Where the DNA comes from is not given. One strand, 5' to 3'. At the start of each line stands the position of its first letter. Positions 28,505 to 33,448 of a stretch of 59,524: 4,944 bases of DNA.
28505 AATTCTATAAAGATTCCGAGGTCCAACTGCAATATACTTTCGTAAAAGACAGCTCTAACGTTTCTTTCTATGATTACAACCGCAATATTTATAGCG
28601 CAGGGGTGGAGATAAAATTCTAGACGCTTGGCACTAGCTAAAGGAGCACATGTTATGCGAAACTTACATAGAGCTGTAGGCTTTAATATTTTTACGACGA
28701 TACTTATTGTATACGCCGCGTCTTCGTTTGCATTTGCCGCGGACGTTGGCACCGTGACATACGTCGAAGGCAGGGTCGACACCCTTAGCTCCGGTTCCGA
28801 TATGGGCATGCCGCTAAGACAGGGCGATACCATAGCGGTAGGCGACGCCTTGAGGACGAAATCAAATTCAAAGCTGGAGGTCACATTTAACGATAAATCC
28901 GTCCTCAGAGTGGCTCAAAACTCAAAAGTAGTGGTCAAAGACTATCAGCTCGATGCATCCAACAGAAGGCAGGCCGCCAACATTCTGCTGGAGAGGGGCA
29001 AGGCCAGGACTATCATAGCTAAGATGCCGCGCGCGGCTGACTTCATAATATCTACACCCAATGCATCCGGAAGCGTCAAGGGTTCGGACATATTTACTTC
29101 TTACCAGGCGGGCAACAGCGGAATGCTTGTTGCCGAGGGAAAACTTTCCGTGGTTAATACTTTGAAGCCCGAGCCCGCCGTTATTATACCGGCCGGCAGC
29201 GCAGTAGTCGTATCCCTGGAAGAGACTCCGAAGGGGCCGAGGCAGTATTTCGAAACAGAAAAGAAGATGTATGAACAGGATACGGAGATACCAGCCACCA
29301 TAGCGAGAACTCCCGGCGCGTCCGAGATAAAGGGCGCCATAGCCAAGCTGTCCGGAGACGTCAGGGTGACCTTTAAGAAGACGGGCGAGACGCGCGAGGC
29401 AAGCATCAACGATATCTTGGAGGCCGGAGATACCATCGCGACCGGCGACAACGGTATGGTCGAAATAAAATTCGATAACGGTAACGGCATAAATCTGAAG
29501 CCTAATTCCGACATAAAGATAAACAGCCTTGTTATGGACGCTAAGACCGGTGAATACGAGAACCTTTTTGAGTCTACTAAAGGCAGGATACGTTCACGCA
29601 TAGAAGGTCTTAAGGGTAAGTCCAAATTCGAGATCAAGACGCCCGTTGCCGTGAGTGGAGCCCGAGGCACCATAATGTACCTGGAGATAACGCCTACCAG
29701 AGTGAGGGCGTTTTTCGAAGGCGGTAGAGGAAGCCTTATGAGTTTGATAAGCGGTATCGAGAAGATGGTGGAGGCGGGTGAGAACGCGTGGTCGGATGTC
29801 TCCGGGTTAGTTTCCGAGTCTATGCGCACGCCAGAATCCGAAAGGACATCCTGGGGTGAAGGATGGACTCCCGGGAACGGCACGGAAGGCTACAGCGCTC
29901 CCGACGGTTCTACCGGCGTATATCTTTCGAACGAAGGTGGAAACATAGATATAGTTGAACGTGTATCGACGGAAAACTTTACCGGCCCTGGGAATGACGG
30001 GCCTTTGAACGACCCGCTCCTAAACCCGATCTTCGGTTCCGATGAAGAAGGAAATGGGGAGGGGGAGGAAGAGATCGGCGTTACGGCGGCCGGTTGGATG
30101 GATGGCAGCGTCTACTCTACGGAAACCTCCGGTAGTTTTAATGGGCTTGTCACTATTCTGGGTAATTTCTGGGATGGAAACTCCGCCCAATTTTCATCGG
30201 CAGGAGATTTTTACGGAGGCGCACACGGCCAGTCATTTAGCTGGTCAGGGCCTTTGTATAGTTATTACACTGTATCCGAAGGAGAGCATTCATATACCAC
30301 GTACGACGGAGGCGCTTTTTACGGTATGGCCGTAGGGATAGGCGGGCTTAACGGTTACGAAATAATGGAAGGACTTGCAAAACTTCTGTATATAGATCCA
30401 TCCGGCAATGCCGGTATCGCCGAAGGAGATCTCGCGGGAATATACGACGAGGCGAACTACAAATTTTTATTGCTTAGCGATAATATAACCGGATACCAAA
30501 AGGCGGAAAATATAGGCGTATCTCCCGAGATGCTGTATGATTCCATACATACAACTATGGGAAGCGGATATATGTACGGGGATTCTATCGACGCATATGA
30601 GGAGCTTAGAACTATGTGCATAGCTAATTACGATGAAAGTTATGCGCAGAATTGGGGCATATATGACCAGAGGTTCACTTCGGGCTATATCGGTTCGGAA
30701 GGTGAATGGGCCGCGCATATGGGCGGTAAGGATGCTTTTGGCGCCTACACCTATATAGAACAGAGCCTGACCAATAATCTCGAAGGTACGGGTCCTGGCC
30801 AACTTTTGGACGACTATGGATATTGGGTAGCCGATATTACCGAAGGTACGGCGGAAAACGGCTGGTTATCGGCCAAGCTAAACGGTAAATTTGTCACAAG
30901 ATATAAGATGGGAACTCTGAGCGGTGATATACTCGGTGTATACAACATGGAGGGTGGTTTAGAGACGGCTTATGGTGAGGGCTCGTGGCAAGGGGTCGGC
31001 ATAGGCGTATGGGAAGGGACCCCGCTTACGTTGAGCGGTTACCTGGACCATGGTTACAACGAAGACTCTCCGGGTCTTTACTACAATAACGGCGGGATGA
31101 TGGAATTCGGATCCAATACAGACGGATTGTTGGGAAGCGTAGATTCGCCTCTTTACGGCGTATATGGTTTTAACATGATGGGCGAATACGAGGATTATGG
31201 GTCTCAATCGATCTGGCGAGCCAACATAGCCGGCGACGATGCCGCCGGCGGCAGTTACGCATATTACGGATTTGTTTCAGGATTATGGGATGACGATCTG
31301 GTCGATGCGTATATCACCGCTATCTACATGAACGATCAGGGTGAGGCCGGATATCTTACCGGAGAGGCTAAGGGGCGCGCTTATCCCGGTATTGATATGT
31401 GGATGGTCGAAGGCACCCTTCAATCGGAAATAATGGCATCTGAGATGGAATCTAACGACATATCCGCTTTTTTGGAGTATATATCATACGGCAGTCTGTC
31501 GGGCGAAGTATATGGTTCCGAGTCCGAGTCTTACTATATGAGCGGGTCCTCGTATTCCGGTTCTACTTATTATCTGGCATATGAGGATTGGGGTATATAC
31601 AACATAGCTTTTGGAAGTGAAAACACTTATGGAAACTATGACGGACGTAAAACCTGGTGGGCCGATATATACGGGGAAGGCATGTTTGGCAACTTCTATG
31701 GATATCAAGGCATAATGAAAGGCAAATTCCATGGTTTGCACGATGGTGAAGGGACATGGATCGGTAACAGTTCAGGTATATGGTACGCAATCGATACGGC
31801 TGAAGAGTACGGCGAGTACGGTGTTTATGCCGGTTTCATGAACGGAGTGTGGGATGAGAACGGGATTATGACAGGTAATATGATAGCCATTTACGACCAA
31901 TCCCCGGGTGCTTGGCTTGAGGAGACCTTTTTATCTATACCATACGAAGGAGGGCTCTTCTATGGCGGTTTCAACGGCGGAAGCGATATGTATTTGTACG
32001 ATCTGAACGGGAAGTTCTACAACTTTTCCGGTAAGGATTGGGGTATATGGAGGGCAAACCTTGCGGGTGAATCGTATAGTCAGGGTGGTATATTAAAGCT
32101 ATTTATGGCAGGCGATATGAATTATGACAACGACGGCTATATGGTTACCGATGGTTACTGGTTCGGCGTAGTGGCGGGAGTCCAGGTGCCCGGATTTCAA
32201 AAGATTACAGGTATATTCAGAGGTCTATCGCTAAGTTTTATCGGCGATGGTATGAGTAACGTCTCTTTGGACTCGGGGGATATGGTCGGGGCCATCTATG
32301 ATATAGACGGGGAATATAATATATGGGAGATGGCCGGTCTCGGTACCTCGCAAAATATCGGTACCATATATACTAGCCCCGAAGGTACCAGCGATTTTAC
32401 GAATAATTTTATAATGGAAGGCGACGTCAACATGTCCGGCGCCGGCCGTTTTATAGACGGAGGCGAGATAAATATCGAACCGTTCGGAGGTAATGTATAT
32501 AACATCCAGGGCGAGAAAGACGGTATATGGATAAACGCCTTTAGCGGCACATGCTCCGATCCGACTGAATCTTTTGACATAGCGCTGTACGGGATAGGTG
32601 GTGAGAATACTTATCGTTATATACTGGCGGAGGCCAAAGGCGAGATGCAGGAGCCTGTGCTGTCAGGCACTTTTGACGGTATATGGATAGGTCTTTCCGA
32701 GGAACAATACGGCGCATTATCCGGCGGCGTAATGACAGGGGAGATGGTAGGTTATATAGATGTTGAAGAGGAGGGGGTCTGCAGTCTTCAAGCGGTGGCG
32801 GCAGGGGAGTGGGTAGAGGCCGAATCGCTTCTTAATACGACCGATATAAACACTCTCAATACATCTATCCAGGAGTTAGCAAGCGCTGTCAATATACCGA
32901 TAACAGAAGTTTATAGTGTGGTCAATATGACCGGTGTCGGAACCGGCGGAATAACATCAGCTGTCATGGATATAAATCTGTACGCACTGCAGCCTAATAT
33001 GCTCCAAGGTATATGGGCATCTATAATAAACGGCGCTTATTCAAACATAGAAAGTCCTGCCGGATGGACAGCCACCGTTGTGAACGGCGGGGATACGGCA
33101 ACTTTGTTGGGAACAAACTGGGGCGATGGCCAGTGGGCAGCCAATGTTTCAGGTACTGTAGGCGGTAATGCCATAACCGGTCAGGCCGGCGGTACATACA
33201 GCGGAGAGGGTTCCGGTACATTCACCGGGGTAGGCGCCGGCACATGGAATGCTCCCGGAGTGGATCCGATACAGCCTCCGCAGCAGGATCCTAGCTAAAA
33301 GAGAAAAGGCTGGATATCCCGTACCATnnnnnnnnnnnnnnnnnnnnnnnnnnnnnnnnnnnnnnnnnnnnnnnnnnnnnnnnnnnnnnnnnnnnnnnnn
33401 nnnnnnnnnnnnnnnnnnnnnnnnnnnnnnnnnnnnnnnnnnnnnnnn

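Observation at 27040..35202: Five-gene envelope operon: TPR + beta-barrel, giant FecR/repeat protein, SurA-like lipoprotein, TM-HAMP, HExxH protein - candidate dedicated surface-export system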

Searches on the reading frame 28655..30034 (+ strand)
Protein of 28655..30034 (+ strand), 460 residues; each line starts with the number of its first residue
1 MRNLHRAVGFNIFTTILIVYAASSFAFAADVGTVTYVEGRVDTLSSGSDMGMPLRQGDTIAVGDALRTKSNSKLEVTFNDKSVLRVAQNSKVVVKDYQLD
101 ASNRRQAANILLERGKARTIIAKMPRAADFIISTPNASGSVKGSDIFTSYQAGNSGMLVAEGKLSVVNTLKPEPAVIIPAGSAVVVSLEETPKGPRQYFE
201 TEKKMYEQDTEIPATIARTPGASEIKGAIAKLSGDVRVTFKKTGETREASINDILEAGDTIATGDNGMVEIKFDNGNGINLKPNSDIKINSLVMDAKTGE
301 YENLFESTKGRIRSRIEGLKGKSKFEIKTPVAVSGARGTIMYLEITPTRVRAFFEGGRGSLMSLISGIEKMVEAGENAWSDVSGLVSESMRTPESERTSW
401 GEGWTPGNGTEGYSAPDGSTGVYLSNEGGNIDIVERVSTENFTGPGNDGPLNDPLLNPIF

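Call 81: search_protein_families(library=ncbifam, alignment_id=A5, max_evalue=0.001)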
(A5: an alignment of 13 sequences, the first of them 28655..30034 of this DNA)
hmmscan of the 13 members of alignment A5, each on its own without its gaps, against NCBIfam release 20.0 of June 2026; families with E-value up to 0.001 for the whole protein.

A. member 1, window:28655-30034:+ (460 aa): 5 families
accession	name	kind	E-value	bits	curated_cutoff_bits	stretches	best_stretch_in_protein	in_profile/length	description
NF047849.1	Lsa33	exception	8.3e-34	117.2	420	2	226-389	28-193/310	surface adhesin Lsa33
NF033165.1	lipo_LipL45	exception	3.9e-20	72.2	350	2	234-345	47-156/391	lipoprotein LipL45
NF033682.1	retention_LapA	subfamily_domain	4.6e-15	56.1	50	2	31-109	3-81/145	retention module-containing protein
NF047876.1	Lsa19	exception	1.6e-07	31.3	250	0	32-189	11-158/182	adhesin Lsa19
NF040942.2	hypo_ExtJ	equivalog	1.7e-05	25.1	52.5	1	13-75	8-57/77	selenite/tellurite reduction operon protein ExtJ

B. families by the number of members that match (of 13 scanned): 6 families
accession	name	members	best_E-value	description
NF047849.1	Lsa33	13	8.9e-37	surface adhesin Lsa33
NF033165.1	lipo_LipL45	13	1.1e-31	lipoprotein LipL45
NF033682.1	retention_LapA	13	4.6e-15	retention module-containing protein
NF047876.1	Lsa19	12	2.2e-17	adhesin Lsa19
NF040942.2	hypo_ExtJ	3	1.7e-05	selenite/tellurite reduction operon protein ExtJ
NF007296.1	PRK09774.1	2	0.00018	ferric citrate uptake sigma factor regulator FecR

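Call 82: search_solved_structures(query=A5, max_evalue=1, show_alignments=3)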
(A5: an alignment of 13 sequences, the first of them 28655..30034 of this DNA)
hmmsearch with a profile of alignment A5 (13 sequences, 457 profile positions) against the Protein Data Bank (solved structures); distinct sequences matched with E-value up to 1: 1.
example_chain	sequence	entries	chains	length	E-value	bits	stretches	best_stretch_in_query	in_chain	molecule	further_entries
5ix9_A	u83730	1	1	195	0.012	17.7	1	224-292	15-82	Antifreeze protein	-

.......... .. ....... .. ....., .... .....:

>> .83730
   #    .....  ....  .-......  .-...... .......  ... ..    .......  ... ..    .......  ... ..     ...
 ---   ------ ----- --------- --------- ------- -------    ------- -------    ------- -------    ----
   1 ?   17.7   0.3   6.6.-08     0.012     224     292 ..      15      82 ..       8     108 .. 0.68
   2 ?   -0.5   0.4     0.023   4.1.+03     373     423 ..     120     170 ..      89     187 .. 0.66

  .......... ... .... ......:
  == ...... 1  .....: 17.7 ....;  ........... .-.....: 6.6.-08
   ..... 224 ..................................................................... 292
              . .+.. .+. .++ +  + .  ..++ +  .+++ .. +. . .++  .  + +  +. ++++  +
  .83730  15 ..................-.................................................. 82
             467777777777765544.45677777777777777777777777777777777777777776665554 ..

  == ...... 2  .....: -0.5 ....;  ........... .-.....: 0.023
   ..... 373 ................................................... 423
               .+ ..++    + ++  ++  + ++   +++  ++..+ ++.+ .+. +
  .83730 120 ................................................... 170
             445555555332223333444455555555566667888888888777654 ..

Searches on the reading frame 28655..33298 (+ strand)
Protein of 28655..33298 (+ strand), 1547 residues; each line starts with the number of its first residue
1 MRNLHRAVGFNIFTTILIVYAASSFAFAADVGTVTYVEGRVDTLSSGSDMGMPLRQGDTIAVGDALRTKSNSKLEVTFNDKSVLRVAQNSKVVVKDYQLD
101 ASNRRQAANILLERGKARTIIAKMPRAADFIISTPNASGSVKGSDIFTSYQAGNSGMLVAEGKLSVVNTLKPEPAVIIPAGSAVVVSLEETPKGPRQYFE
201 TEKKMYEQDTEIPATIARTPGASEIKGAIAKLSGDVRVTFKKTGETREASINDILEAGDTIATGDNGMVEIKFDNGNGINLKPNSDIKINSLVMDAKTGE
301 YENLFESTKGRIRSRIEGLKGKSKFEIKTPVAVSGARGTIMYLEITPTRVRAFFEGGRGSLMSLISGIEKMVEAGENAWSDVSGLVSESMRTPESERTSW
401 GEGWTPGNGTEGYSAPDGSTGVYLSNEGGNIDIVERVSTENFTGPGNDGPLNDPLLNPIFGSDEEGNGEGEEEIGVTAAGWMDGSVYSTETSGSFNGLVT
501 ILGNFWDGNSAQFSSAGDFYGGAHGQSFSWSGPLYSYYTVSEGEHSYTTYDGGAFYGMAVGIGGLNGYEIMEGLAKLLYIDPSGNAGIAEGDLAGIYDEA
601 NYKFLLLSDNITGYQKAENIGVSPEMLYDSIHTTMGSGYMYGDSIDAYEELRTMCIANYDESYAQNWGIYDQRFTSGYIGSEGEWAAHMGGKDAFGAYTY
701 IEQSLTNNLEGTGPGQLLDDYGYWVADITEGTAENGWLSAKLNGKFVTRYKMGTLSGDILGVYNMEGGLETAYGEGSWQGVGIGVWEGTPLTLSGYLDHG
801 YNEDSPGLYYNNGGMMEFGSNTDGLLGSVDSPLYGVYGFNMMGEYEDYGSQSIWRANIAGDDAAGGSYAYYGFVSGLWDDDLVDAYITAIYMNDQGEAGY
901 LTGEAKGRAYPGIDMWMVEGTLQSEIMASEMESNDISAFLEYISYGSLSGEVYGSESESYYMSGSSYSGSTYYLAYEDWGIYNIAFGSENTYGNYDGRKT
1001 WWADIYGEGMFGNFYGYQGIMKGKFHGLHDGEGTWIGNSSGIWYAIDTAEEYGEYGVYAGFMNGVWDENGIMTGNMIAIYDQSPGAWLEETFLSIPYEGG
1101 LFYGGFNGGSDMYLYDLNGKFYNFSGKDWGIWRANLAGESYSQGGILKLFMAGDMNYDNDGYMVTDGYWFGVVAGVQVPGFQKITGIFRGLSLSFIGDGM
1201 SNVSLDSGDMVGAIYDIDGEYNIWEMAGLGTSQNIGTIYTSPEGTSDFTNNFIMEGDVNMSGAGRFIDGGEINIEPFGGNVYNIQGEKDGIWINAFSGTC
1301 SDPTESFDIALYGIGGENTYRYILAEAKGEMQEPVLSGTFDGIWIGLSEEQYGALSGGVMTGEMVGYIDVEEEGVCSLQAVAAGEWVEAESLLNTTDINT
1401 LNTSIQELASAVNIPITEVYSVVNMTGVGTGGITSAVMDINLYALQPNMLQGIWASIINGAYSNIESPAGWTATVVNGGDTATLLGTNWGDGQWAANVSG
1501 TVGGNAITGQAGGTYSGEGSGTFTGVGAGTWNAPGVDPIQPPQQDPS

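Call 7: search_protein_families(library=pfam, proteins=[window:28655-33298:+], max_evalue=0.1)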
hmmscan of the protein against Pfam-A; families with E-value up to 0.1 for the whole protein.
window:28655-33298:+ (1547 aa): 1 family
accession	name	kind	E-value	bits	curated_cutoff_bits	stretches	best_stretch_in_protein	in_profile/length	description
PF04773.18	FecR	-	5.3e-24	84.9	24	2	64-163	1-95/97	FecR protein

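Call 8: search_protein_families(library=ncbifam, proteins=[window:28655-33298:+], max_evalue=0.1)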
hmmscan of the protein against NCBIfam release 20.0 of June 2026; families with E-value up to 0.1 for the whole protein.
window:28655-33298:+ (1547 aa): 5 families
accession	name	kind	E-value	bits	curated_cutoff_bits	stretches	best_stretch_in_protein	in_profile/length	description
NF047849.1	Lsa33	exception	4.2e-32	111.6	420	2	226-389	28-193/310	surface adhesin Lsa33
NF033165.1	lipo_LipL45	exception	1.5e-18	67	350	2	234-345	47-156/391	lipoprotein LipL45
NF033682.1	retention_LapA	subfamily_domain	7.9e-14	52.1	50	2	31-109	3-81/145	retention module-containing protein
NF047876.1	Lsa19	exception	6.2e-06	26.1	250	1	32-189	11-158/182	adhesin Lsa19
NF040942.2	hypo_ExtJ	equivalog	0.00052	20.4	52.5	1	13-73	8-57/77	selenite/tellurite reduction operon protein ExtJ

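Call 39: search_solved_structures(query=window:28655-33298:+, max_evalue=1, show_alignments=3)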
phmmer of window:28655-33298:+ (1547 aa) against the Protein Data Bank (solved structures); distinct sequences matched with E-value up to 1: 1.
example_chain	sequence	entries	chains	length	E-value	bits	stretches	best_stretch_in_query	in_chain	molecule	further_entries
5ix9_A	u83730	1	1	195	0.058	14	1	226-312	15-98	Antifreeze protein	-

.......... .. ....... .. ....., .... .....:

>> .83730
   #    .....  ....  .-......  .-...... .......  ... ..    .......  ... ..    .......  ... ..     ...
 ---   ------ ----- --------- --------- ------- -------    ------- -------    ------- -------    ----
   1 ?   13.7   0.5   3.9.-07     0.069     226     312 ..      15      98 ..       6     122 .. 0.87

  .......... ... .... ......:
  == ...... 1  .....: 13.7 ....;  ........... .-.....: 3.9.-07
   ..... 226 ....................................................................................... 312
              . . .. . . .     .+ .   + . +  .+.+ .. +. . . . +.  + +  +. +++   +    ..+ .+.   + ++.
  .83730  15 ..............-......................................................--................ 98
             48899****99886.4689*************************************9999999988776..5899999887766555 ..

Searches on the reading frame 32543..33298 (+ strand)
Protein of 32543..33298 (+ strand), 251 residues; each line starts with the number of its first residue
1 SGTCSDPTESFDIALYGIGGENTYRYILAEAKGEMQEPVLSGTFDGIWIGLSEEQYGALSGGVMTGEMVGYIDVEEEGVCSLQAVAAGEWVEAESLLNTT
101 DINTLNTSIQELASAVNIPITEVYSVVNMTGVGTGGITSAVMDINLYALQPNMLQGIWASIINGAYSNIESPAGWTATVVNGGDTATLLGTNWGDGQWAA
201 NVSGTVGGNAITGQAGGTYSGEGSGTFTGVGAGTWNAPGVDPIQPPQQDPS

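Call 71: search_solved_structures(query=A4, max_evalue=10, show_alignments=1)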
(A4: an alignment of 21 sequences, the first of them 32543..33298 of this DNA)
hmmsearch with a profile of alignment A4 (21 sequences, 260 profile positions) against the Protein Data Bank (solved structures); distinct sequences matched with E-value up to 10: 0.

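Call 72: search_protein_families(library=pfam, alignment_id=A4, max_evalue=10)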
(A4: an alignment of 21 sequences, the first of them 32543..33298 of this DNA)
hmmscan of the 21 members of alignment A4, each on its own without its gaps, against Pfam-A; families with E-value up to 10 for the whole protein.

A. member 1, window:32543-33298:+ (251 aa): 0 families

B. families by the number of members that match (of 21 scanned): 6 families
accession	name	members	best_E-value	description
PF20224.3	DUF6583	1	0.058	Family of unknown function (DUF6583)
PF09968.15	DUF2202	1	0.081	Uncharacterized protein domain (DUF2202)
PF17385.8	LBP_M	1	0.13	Lacto-N-biose phosphorylase central domain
PF23937.1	DUF7272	1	0.17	Family of unknown function (DUF7272)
PF10563.14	CA_like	1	0.22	Delta carbonic anhydrase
PF08953.17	DUF1899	1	0.45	Domain of unknown function (DUF1899)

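Call 73: find_homologous_proteins(query=A4, max_evalue=0.001)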
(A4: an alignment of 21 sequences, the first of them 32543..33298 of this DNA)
Query A4 (21 sequences) (251 aa, profile of the alignment): 7 proteins with E <= 0.001 among 8000 candidates.
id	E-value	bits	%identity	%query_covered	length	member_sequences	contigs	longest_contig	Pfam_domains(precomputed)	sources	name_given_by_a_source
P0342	9.5e-57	211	51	67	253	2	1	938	-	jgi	jgi:hypothetical protein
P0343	2.0e-39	154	26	64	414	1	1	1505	-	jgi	-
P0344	3.4e-33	134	44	60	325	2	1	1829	-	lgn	-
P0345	4.5e-30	123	28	56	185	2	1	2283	-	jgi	-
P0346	4.6e-28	117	34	77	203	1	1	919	-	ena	-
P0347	1.9e-24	105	26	78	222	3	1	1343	-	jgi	-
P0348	8.9e-21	93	34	51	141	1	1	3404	-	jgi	jgi:hypothetical protein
